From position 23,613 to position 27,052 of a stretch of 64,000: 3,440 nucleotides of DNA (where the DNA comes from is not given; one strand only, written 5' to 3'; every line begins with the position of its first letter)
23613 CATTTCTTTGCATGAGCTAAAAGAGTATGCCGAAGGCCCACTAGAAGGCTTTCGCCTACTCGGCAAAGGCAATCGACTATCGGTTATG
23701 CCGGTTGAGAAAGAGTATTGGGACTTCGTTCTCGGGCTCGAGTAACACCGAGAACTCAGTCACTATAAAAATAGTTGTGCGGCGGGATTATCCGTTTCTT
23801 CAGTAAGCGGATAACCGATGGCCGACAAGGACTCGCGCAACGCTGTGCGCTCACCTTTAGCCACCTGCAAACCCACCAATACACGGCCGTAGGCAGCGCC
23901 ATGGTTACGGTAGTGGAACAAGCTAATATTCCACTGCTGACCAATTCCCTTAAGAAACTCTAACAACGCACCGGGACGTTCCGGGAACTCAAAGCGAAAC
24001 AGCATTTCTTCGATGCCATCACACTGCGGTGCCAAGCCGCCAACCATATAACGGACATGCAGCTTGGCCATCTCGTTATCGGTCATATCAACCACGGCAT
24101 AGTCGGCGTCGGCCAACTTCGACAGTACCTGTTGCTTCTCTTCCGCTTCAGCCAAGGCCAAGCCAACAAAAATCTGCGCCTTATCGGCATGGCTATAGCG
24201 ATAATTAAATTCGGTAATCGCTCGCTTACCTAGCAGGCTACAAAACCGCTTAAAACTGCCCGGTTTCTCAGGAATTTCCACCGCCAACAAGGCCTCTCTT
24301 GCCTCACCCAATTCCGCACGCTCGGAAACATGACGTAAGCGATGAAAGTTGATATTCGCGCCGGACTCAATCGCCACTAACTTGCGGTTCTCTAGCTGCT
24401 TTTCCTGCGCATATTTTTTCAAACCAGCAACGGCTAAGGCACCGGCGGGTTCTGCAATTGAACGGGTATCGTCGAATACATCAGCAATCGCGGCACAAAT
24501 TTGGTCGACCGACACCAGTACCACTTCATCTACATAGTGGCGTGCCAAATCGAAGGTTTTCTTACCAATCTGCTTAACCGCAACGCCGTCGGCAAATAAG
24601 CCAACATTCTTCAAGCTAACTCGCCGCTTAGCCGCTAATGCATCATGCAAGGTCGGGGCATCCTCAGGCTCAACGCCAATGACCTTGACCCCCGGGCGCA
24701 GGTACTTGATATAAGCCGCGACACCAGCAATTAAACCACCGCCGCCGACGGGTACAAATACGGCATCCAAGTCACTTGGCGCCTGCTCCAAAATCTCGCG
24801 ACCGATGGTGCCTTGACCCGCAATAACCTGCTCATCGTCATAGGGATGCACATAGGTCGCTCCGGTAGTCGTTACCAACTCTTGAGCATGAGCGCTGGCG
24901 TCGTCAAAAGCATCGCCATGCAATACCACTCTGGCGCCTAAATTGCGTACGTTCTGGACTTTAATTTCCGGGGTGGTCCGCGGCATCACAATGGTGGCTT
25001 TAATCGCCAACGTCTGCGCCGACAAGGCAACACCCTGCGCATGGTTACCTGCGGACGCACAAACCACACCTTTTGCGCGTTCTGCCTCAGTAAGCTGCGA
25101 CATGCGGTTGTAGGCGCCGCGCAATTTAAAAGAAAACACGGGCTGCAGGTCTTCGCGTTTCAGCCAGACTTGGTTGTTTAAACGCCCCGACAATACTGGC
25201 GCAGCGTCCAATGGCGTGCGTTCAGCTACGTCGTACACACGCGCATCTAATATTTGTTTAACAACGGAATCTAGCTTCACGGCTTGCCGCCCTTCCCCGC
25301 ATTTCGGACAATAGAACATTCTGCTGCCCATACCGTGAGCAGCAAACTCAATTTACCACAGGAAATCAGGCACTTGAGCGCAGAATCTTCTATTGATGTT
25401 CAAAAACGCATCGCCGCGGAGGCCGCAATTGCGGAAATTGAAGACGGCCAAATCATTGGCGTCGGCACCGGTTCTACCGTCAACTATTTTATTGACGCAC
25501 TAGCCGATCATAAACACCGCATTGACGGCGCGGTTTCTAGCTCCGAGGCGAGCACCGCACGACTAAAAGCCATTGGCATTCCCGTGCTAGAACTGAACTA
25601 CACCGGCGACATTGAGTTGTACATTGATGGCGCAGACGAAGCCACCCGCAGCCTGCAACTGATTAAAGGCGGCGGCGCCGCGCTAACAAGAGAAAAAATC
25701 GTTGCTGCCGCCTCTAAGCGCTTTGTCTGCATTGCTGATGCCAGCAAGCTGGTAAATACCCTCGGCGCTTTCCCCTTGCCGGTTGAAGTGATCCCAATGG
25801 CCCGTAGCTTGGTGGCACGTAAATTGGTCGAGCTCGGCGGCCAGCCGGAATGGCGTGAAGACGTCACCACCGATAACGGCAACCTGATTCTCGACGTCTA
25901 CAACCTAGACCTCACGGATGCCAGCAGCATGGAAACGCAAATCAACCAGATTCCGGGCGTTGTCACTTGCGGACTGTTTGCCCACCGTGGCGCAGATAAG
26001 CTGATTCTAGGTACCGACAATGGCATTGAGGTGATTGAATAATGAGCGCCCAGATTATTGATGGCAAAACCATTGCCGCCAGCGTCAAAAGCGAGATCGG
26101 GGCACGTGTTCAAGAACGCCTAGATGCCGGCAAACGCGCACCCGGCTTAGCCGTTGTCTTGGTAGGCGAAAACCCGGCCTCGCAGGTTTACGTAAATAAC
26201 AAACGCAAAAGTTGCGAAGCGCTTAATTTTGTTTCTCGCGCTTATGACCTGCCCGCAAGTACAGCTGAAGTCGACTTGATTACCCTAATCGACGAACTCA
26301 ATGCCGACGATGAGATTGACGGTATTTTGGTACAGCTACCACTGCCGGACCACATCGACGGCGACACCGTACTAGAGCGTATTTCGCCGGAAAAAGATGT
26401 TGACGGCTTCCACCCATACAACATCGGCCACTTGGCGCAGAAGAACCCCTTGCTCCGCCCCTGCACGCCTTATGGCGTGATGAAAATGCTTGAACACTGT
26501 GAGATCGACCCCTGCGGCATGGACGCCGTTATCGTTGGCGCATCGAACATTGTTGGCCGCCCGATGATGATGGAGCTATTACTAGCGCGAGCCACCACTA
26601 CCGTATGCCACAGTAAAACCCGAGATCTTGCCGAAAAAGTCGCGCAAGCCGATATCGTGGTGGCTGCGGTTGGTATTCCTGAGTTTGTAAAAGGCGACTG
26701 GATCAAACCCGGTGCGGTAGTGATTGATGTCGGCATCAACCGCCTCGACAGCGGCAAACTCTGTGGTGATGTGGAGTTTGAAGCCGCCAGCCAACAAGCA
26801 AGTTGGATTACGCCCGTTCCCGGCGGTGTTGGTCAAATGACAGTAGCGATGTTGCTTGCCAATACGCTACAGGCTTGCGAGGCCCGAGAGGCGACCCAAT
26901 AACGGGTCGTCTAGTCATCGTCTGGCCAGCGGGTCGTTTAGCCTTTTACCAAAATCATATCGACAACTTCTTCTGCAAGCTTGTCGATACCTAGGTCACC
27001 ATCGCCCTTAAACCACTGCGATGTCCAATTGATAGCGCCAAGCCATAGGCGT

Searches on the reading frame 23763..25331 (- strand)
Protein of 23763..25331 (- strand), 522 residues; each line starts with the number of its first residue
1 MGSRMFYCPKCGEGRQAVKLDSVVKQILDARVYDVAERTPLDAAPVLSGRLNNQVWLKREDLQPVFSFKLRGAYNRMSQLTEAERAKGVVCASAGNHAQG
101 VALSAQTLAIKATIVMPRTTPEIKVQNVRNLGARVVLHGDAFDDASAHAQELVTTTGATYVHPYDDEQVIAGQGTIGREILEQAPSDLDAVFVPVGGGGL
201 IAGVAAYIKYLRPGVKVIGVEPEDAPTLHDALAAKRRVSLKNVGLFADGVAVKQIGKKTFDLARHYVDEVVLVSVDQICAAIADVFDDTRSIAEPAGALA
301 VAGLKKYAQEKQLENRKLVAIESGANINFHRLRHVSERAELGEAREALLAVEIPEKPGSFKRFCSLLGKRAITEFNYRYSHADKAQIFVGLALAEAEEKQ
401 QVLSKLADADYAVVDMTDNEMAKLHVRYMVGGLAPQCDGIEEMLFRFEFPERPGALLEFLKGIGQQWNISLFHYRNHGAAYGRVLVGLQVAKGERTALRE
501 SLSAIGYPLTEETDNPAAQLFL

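Call 99: search_protein_families(library=pfam, proteins=[window:23763-25331:-], max_evalue=0.00001)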
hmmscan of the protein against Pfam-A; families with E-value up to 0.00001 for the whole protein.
window:23763-25331:- (522 aa): 2 families
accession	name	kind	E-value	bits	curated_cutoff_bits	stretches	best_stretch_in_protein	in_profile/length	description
PF00291.31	PALP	-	3e-85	286.6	35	1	36-323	5-294/295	Pyridoxal-phosphate dependent enzyme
PF00585.24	Thr_dehydrat_C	-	2.4e-51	171.9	27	2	337-426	1-91/91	C-terminal regulatory domain of Threonine dehydratase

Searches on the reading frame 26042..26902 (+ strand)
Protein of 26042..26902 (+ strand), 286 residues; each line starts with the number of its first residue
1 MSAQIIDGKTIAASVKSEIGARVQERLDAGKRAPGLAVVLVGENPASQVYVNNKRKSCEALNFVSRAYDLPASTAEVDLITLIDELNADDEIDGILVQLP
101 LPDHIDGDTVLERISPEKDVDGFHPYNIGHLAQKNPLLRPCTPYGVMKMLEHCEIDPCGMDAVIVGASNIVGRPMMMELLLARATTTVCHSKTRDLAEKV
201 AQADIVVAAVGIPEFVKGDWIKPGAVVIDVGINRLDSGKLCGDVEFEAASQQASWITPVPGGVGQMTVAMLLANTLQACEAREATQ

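Call 99: search_protein_families(library=pfam, proteins=[window:26042-26902:+], max_evalue=0.00001)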
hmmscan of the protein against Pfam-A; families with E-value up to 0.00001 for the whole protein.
window:26042-26902:+ (286 aa): 2 families
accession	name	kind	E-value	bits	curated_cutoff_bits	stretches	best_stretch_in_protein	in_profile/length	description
PF02882.25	THF_DHG_CYH_C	-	5.6e-70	234.2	27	1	124-281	1-158/160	Tetrahydrofolate dehydrogenase/cyclohydrolase, NAD(P)-binding domain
PF00763.28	THF_DHG_CYH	-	1.4e-41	141.8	32.8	1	6-121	1-115/115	Tetrahydrofolate dehydrogenase/cyclohydrolase, catalytic domain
